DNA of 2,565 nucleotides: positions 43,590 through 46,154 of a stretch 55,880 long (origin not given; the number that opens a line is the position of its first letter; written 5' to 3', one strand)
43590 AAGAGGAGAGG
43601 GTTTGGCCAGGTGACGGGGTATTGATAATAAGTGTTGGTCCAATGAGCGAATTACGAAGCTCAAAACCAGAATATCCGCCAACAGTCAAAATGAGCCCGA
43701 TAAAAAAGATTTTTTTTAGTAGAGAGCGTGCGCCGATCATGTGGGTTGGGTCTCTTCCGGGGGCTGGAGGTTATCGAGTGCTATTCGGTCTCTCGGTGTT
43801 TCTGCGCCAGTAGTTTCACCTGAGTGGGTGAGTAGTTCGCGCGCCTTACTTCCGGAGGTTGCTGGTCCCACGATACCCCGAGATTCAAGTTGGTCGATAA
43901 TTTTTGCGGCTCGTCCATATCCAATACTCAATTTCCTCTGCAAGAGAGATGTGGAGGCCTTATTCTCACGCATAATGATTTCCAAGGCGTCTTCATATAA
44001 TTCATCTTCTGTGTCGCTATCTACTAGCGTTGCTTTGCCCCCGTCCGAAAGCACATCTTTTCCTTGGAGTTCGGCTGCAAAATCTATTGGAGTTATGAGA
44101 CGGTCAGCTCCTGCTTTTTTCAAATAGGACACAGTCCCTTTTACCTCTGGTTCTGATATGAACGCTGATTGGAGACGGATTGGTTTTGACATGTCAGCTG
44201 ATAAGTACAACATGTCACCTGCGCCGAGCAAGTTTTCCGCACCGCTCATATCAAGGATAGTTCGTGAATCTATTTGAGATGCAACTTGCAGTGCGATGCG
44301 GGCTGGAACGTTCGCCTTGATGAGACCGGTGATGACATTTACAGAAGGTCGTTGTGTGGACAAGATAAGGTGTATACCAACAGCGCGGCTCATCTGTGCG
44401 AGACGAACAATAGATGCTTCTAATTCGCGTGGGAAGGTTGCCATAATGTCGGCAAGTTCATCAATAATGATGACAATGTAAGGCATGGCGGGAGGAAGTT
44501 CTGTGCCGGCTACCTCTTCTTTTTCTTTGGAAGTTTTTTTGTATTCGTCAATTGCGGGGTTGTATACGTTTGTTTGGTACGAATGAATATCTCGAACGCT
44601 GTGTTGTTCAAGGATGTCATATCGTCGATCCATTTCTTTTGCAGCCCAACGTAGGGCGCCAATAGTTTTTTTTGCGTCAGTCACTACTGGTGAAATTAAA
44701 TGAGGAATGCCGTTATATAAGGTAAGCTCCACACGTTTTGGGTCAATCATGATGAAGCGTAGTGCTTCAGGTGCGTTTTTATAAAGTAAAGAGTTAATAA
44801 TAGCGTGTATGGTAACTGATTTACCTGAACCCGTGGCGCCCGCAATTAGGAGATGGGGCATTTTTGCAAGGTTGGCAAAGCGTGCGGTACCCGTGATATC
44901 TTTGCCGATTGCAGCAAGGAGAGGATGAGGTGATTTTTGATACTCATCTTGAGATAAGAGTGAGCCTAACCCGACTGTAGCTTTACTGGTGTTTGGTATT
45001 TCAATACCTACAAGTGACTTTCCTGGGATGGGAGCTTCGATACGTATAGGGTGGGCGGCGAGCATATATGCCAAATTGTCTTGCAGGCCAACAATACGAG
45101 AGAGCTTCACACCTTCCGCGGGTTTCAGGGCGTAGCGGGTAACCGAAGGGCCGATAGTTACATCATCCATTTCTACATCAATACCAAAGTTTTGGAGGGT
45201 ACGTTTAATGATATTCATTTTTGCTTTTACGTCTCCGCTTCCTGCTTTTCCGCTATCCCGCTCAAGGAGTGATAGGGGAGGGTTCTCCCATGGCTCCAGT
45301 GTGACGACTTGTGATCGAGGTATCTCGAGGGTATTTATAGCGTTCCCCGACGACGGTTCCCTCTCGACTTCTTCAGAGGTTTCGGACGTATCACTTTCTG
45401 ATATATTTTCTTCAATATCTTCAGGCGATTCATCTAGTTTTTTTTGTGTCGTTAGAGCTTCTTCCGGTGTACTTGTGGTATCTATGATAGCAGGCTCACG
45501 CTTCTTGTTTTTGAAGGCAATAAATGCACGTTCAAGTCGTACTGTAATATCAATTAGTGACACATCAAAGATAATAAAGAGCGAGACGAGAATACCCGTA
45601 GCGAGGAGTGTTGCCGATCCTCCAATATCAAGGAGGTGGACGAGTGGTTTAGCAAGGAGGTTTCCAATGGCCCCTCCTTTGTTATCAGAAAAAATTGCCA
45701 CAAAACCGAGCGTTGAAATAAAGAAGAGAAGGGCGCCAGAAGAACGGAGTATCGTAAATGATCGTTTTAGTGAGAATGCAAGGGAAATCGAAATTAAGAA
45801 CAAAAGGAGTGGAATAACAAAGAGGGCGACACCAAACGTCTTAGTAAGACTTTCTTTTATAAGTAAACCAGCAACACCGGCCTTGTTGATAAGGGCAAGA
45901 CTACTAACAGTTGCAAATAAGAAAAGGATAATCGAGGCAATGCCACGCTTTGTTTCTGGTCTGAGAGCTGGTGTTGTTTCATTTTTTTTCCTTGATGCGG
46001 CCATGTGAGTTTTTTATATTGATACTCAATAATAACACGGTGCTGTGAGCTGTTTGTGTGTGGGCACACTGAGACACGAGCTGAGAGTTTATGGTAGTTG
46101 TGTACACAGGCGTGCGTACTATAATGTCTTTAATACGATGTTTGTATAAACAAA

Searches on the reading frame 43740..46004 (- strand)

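Call 23: search_protein_families(library=pfam, proteins=[window:43740-46004:-], max_evalue=0.001)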
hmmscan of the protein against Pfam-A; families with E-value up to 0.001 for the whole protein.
window:43740-46004:- (755 aa): 6 families
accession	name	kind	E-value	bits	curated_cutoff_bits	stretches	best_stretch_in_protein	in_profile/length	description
PF01580.24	FtsK_SpoIIIE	-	1.1e-57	195.4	24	1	350-555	6-221/221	FtsK/SpoIIIE family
PF17854.6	FtsK_alpha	-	1.7e-27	96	22.9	1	242-338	2-101/101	FtsK alpha domain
PF09397.16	FtsK_gamma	-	2e-25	88.7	30.6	1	665-726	2-62/63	Ftsk gamma domain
PF13491.11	FtsK_4TM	-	1.3e-08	35.1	23.1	1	37-154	42-167/171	4TM region of DNA translocase FtsK/SpoIIIE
PF01935.23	DUF87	-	2.3e-05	25.1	23.2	1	383-423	24-61/220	Helicase HerA, central domain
PF05673.19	DUF815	-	0.0005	19.7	23.8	1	372-426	43-93/249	Protein of unknown function (DUF815)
